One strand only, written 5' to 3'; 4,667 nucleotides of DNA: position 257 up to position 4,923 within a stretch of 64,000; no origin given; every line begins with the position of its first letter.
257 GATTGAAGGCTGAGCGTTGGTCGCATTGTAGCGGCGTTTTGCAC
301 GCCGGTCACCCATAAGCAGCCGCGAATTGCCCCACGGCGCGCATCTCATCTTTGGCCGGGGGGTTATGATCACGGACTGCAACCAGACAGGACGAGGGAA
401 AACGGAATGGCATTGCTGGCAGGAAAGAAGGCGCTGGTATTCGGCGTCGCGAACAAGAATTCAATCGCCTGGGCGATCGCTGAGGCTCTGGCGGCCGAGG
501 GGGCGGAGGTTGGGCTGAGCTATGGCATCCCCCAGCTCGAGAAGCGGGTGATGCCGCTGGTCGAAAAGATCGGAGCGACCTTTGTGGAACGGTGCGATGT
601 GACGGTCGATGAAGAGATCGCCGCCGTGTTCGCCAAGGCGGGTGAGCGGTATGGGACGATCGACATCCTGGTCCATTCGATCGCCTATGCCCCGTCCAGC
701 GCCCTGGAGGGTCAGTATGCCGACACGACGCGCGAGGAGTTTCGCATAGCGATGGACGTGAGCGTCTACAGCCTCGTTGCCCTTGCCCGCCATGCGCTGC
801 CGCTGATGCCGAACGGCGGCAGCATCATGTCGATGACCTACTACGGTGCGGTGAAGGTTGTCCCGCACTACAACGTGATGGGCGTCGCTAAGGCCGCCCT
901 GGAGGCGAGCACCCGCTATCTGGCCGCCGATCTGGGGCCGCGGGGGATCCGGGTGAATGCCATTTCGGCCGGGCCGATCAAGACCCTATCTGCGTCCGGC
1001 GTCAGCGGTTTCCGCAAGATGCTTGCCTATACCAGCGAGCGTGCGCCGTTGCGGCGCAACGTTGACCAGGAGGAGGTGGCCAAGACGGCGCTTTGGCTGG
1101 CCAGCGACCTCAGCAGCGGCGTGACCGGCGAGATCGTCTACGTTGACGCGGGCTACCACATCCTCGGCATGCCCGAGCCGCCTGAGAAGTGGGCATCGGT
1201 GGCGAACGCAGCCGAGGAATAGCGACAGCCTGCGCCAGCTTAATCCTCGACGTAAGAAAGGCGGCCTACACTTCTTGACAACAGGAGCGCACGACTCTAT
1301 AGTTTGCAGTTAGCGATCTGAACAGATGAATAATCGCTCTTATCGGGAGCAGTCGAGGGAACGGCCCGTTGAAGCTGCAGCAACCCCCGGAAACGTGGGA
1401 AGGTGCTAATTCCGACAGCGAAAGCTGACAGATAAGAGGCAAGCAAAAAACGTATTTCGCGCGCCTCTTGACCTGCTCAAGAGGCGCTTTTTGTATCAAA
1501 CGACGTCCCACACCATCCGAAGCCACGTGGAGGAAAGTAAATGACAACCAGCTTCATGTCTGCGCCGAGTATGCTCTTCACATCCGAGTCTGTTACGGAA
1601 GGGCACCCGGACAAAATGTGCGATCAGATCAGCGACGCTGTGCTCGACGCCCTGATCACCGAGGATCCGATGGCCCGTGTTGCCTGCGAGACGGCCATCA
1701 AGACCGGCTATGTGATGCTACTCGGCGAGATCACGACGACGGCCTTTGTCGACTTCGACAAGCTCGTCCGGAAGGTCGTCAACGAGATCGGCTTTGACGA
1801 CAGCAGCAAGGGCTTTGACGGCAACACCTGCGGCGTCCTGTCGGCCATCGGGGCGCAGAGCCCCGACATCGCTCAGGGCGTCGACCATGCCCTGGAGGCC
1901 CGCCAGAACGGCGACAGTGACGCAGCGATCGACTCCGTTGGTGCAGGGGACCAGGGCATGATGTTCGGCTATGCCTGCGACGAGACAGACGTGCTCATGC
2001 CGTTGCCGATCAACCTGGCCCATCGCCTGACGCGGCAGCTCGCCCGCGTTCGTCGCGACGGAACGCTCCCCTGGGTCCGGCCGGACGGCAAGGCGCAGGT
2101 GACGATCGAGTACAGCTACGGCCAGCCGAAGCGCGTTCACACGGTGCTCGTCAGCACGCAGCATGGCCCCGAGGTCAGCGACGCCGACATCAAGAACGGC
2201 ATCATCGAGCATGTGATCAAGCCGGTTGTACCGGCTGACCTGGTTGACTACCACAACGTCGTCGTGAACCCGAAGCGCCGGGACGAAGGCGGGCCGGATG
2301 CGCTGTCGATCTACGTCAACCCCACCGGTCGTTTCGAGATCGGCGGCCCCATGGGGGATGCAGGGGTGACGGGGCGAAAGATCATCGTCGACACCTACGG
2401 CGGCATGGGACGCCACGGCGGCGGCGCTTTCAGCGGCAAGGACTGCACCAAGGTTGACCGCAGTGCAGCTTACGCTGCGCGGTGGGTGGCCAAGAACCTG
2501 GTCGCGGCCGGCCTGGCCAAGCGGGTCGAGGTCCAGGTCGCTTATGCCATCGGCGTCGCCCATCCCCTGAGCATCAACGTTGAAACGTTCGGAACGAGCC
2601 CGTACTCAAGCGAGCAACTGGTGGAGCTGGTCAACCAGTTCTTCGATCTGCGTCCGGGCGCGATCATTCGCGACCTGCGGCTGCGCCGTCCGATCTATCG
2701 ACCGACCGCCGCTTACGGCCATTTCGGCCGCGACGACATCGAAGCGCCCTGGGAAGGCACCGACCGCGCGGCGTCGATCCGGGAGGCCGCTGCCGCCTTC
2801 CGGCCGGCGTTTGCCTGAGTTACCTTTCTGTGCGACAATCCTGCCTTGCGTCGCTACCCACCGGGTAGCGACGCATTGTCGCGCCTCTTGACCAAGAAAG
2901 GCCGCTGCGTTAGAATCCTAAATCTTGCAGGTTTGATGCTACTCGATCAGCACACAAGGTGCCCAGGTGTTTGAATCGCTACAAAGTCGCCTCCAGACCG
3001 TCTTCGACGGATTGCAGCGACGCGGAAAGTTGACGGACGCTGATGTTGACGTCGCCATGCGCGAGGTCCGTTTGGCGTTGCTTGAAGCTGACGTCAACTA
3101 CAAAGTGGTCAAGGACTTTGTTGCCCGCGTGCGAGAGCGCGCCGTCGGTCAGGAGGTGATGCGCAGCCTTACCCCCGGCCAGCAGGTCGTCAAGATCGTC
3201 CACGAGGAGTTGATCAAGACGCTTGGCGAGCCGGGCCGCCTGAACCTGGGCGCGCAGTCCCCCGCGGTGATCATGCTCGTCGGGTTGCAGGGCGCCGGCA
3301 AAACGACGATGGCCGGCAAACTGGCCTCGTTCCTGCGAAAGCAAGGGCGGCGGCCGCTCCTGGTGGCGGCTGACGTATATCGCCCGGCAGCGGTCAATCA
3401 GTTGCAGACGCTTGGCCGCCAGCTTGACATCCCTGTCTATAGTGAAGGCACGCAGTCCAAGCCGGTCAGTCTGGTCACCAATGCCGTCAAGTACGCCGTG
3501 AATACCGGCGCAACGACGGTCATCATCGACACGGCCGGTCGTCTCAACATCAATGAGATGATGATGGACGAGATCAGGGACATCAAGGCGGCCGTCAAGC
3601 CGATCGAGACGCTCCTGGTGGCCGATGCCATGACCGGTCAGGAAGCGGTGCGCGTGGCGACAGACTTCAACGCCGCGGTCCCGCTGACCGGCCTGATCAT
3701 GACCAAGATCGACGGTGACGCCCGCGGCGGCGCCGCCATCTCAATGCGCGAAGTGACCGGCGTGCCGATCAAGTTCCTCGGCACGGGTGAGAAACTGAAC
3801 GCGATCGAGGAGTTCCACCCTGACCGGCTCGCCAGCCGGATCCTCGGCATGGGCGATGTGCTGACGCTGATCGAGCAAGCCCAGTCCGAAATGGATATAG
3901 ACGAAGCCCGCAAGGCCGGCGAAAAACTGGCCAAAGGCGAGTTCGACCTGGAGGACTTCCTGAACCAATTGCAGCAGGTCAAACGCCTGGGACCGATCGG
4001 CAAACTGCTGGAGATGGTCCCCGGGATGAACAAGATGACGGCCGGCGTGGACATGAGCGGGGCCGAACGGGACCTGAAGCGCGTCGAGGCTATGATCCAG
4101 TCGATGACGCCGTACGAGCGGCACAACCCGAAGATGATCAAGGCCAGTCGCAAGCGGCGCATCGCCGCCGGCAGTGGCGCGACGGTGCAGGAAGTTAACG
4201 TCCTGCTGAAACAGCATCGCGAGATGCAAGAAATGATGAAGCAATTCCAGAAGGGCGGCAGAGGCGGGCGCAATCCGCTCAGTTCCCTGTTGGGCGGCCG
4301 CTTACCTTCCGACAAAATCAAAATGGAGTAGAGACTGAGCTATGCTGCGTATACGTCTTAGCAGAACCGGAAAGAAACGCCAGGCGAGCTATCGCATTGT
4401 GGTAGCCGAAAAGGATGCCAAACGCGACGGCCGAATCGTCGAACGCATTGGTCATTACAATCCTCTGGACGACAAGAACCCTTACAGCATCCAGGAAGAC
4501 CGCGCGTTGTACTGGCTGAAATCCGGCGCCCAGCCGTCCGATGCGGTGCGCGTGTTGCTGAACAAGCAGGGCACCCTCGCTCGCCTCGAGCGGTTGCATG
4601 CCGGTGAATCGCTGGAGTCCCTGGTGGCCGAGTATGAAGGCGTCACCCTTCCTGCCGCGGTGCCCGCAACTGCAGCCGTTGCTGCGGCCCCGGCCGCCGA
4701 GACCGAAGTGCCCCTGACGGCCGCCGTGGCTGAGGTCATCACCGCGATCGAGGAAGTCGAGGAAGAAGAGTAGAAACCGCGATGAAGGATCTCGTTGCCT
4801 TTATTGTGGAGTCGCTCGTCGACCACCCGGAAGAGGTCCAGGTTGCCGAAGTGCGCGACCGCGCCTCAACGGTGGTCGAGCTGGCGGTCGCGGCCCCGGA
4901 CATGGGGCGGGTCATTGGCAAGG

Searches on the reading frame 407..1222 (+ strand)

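Call 18: search_protein_families(library=pfam, proteins=[window:407-1222:+], max_evalue=0.0001)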
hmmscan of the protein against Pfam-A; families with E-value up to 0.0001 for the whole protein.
window:407-1222:+ (271 aa): 2 families
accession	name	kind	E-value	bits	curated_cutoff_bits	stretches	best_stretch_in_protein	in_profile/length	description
PF13561.12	adh_short_C2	-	1.6e-94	316.4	27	1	13-251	1-236/236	Enoyl-(Acyl carrier protein) reductase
PF00106.31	adh_short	-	8e-24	84.6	26.6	1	9-194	3-185/195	short chain dehydrogenase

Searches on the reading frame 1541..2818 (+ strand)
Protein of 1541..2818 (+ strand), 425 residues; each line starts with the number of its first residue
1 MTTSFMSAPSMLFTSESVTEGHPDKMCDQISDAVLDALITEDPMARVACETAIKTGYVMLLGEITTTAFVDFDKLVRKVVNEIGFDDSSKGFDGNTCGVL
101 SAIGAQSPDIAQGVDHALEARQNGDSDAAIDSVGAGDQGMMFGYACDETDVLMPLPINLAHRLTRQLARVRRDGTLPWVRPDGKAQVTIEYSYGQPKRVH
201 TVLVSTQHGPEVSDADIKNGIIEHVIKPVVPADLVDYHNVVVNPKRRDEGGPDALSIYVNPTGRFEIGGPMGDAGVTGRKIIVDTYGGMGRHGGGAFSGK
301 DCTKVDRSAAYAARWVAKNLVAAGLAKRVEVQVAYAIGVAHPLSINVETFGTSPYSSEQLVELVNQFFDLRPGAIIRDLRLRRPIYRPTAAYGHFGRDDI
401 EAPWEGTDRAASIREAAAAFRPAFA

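Call 18: search_protein_families(library=pfam, proteins=[window:1541-2818:+], max_evalue=0.0001)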
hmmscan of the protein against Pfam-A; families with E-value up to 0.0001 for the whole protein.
window:1541-2818:+ (425 aa): 3 families
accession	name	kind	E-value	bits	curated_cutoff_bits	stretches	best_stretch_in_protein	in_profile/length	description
PF02773.21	S-AdoMet_synt_C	-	8.5e-69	230.3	25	1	267-405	1-137/138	S-adenosylmethionine synthetase, C-terminal domain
PF02772.21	S-AdoMet_synt_M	-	4.4e-46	156.3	29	1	133-246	2-118/120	S-adenosylmethionine synthetase, central domain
PF00438.25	S-AdoMet_synt_N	-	4.9e-42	142.9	33.1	1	11-108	2-99/99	S-adenosylmethionine synthetase, N-terminal domain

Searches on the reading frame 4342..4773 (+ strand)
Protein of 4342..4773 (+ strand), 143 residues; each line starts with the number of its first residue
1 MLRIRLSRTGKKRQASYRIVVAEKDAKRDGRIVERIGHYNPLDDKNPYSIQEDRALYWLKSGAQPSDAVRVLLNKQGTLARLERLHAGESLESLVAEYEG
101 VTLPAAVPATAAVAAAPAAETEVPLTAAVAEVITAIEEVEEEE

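Call 18: search_protein_families(library=pfam, proteins=[window:4342-4773:+], max_evalue=0.0001)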
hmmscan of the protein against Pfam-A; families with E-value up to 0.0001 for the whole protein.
window:4342-4773:+ (143 aa): 1 family
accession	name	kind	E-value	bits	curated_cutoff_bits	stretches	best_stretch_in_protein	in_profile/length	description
PF00886.24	Ribosomal_S16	-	1e-21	77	27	1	8-66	1-62/62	Ribosomal protein S16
